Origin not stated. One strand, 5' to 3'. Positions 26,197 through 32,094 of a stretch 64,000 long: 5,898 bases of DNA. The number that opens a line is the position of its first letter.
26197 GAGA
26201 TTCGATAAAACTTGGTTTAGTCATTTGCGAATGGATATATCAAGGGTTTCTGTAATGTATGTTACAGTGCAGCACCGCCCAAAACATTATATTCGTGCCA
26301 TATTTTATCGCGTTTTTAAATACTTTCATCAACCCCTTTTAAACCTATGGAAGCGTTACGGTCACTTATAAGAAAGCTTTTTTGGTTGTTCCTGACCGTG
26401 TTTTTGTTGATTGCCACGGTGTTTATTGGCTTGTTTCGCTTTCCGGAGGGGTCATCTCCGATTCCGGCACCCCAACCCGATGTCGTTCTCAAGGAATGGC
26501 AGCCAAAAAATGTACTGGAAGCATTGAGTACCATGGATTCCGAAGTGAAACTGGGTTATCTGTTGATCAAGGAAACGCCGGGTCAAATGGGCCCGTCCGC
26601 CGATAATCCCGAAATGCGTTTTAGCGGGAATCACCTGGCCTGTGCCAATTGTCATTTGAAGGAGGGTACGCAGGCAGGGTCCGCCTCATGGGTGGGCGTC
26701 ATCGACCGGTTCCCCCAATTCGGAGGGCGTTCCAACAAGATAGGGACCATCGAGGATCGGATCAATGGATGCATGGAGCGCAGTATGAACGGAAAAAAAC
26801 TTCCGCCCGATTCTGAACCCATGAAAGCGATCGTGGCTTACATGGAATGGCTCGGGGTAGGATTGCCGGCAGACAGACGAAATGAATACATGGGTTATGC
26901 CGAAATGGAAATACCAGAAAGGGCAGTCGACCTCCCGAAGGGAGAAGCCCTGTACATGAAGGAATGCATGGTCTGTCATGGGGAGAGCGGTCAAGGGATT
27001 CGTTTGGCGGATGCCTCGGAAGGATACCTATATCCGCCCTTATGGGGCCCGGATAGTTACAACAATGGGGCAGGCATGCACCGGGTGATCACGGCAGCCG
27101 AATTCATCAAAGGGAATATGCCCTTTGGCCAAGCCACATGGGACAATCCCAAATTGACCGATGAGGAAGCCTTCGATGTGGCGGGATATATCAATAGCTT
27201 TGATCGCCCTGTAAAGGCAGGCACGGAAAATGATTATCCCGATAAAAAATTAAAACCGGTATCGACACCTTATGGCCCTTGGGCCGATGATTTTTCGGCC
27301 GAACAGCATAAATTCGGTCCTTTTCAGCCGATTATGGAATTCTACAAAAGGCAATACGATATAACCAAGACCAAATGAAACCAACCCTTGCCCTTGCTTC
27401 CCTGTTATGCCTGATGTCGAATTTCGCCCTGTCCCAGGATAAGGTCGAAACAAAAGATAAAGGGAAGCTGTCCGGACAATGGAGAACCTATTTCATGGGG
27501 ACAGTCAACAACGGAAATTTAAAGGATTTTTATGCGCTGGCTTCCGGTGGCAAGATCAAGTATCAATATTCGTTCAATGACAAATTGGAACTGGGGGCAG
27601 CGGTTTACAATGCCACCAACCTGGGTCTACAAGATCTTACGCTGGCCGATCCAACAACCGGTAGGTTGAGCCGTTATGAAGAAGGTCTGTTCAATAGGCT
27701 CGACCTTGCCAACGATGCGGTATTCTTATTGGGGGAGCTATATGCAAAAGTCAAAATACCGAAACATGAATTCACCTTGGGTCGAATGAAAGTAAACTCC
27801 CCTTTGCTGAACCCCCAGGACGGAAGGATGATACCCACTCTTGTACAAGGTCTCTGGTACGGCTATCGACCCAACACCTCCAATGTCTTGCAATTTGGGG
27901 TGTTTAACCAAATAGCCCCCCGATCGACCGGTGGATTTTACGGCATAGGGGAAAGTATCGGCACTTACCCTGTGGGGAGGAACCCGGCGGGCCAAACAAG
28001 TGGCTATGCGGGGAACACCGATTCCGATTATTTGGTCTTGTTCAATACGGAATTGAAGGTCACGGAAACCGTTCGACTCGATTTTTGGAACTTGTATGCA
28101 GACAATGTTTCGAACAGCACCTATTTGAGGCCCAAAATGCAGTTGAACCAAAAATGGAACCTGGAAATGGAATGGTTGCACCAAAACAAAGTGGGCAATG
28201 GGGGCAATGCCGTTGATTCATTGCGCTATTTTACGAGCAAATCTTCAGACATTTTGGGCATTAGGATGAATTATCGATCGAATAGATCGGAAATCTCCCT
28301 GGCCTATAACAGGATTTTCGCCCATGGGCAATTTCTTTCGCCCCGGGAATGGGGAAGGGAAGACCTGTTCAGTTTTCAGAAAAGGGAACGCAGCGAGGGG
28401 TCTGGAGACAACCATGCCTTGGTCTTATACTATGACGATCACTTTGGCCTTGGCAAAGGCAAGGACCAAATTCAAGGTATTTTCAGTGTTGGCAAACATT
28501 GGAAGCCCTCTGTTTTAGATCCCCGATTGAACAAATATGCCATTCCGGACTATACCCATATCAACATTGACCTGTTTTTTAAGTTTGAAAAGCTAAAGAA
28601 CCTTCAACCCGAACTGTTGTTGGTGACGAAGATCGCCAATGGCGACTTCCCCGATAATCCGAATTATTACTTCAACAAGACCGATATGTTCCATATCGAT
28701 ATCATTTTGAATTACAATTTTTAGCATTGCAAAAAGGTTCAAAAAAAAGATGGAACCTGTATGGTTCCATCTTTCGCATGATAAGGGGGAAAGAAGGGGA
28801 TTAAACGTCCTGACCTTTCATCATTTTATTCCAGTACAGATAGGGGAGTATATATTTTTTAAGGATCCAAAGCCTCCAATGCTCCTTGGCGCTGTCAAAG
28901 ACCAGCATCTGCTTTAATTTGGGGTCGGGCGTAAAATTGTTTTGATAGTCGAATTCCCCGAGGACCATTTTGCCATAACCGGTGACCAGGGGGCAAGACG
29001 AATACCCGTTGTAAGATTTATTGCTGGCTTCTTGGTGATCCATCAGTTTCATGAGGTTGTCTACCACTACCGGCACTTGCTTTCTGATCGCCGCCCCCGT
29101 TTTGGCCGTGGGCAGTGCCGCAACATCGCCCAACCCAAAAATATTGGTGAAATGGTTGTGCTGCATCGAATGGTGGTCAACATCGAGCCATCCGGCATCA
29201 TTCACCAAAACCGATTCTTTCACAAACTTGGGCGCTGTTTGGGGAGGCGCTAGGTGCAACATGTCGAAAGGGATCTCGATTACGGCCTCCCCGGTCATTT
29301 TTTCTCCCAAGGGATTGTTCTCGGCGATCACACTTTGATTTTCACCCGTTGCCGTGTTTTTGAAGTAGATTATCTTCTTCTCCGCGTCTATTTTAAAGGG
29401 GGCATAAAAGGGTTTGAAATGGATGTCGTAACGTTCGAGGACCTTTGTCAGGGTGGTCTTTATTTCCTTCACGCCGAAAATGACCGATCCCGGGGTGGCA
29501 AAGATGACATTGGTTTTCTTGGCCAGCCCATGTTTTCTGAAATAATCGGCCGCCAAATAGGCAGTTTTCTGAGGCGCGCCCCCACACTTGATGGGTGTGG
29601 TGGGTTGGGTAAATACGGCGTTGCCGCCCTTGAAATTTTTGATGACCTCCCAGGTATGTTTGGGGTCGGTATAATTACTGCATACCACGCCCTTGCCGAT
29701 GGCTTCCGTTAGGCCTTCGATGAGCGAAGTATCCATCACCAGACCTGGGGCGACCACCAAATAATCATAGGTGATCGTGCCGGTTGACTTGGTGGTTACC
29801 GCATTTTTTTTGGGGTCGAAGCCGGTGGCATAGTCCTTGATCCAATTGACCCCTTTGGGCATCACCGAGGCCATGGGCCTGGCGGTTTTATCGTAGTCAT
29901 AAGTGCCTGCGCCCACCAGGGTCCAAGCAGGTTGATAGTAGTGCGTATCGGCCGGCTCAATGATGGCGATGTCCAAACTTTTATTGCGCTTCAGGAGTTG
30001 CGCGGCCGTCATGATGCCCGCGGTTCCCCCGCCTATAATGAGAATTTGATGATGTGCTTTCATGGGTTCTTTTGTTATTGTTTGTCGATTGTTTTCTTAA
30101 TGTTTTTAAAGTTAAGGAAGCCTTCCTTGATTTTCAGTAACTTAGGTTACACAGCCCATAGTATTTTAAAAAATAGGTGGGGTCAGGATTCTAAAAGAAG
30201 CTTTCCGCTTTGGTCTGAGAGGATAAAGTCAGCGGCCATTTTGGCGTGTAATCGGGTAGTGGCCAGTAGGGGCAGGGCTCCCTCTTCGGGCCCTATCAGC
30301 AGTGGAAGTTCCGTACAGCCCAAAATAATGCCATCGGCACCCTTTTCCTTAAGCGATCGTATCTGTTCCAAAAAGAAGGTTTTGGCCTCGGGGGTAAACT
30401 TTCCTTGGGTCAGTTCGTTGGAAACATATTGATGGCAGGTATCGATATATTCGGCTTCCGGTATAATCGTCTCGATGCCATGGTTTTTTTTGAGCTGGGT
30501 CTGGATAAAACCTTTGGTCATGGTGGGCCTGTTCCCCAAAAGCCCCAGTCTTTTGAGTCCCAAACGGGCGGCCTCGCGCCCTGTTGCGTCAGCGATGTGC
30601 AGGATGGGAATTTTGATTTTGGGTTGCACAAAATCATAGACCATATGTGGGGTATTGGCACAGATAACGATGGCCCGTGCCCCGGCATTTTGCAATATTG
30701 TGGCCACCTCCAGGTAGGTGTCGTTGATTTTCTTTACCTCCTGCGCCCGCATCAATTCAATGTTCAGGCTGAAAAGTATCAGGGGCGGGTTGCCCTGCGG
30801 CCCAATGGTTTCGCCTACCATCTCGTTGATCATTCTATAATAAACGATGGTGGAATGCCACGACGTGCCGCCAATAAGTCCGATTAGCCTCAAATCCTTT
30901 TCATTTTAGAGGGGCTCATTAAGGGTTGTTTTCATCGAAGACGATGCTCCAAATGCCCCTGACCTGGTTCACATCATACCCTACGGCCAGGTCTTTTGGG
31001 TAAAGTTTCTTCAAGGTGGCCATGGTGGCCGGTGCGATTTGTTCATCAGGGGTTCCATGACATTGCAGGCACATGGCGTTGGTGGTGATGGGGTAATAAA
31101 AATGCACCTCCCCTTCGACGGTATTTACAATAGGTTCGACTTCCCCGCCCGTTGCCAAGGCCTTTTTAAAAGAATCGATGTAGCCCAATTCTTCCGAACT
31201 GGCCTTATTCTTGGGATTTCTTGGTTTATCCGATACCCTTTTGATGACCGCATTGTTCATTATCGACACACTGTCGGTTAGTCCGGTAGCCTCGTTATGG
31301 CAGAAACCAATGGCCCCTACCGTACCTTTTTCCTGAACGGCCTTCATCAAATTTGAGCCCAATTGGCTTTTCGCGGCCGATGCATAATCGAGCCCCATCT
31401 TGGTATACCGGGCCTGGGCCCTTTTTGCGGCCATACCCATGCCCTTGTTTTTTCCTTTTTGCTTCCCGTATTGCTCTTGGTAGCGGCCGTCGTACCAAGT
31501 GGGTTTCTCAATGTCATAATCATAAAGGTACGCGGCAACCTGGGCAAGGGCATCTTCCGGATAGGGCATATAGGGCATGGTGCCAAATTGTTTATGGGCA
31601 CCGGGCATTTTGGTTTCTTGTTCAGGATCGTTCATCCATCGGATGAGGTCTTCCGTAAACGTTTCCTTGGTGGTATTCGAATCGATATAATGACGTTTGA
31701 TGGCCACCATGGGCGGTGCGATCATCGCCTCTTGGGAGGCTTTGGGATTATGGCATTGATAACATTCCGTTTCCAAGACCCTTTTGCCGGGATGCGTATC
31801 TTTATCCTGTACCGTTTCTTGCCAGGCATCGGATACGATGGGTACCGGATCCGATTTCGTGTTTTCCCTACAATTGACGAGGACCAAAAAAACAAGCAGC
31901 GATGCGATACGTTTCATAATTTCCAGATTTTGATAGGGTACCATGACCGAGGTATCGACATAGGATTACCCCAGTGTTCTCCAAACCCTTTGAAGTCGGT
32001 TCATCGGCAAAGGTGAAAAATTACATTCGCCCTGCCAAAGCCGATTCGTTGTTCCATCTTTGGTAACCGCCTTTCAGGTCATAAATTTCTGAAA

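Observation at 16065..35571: Second operator family GTAAC-N4-GTTAC marks a ~19-kb sulfur/efflux block with the same promoter geometry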

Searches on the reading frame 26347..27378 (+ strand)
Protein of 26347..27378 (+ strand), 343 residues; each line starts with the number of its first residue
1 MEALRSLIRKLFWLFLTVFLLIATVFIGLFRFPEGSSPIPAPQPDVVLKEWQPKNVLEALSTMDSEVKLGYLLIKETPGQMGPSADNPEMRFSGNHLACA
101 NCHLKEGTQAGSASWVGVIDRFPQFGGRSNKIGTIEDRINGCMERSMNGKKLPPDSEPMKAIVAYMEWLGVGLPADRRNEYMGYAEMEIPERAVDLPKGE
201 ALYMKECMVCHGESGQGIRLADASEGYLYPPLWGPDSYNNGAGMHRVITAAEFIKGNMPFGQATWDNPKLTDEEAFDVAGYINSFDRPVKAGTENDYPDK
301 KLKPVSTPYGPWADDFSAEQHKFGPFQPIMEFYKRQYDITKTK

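Call 6: search_protein_families(library=pfam, proteins=[window:26347-27378:+], max_evalue=0.01)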
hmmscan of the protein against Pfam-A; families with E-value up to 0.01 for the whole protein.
window:26347-27378:+ (343 aa): 3 families
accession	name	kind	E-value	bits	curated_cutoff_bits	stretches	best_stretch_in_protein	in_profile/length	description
PF00034.26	Cytochrom_C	-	4.9e-13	50.6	21.3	1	198-284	3-88/90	Cytochrome c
PF13442.11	Cytochrome_CBB3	-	7.8e-11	42.6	27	1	196-282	3-68/68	Cytochrome C oxidase, cbb3-type, subunit III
PF21342.2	SoxA-TsdA_cyt-c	-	1.1e-10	41.8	27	1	96-173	14-86/88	SoxA/TsdA, cytochrome c domain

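Call 35: search_protein_families(library=ncbifam, proteins=[window:26347-27378:+], max_evalue=0.00001)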
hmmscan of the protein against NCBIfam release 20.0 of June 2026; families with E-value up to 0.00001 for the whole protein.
window:26347-27378:+ (343 aa): 3 families
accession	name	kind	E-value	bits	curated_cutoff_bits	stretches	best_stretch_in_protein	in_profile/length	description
TIGR04484.1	thiosulf_SoxA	equivalog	4.5e-18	65.3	110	2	93-175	120-205/212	sulfur oxidation c-type cytochrome SoxA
NF050122.1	bc1_QcrC_actin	exception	6.5e-07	28.9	200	1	98-292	51-218/253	cytochrome bc1 complex diheme cytochrome c subunit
NF011054.0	PRK14486.1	equivalog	3.1e-06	26.9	447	1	158-224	175-243/294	putative bifunctional cbb3-type cytochrome c oxidase subunit II/cytochrome c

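Call 75: search_solved_structures(query=window:26347-27378:+, max_evalue=0.001)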
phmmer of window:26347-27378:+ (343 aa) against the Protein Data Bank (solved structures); distinct sequences matched with E-value up to 0.001: 8.
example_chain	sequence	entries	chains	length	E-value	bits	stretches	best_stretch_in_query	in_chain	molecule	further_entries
4wqc_A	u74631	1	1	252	4e-49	170.8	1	91-289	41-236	Thiosulfate dehydrogenase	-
4v2k_A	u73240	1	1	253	2.6e-48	168.1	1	91-289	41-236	THIOSULFATE DEHYDROGENASE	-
4wq7_A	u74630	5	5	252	2.7e-48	168.1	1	91-289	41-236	Thiosulfate dehydrogenase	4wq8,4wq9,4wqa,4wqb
4wqd_A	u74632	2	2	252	2.8e-48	168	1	91-289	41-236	Thiosulfate dehydrogenase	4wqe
5lo9_A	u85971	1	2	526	1.1e-40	143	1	63-290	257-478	Cytochrome C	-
1h31_A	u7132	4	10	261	1.4e-05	27.6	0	91-174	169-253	DIHEME CYTOCHROME C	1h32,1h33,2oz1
2c1d_A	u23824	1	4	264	2e-05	27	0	91-175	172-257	SOXA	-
3mk7_C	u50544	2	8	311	0.0003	23.2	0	186-222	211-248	Cytochrome c oxidase, cbb3-type, subunit P | Cbb3-type cytochrome c oxidase subunit CcoP1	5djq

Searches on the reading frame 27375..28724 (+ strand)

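Call 6: search_protein_families(library=pfam, proteins=[window:27375-28724:+], max_evalue=0.01)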
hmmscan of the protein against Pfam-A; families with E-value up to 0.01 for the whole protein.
window:27375-28724:+ (449 aa): 1 family
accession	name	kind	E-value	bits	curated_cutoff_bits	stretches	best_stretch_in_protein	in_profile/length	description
PF03573.19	OprD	-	1.3e-08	34.8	25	1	122-320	95-274/394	outer membrane porin, OprD family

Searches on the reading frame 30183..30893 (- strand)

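Call 6: search_protein_families(library=pfam, proteins=[window:30183-30893:-], max_evalue=0.01)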
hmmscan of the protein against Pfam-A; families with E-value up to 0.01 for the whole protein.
window:30183-30893:- (236 aa): 2 families
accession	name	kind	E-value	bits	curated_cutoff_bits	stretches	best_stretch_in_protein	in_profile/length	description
PF01177.27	Asp_Glu_race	-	2.5e-41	142.2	31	1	7-220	1-211/211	Asp/Glu/Hydantoin racemase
PF02225.27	PA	-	0.0012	19.3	23.9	0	59-106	38-93/95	PA domain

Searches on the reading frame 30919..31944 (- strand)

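Call 6: search_protein_families(library=pfam, proteins=[window:30919-31944:-], max_evalue=0.01)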
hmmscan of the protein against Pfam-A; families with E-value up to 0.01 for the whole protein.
window:30919-31944:- (341 aa): 5 families
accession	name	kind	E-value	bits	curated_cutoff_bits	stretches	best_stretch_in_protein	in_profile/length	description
PF11845.13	Tll0287-like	-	7.6e-22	78.7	24.1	1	203-335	34-142/144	Tll0287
PF09699.15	Paired_CXXCH_1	-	5.5e-05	23.2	20.6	0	57-73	5-22/41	Doubled CXXCH motif (Paired_CXXCH_1)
PF13442.11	Cytochrome_CBB3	-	0.00011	22.9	27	0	50-115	3-50/68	Cytochrome C oxidase, cbb3-type, subunit III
PF00034.26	Cytochrom_C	-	0.00022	22.9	21.3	1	52-140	3-86/90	Cytochrome c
PF14537.11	Cytochrom_c3_2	-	0.0069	17.3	25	0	53-72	21-40/79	Cytochrome c3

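Call 35: search_protein_families(library=ncbifam, proteins=[window:30919-31944:-], max_evalue=0.00001)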
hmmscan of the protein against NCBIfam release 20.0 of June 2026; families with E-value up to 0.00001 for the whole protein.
window:30919-31944:- (341 aa): 0 families
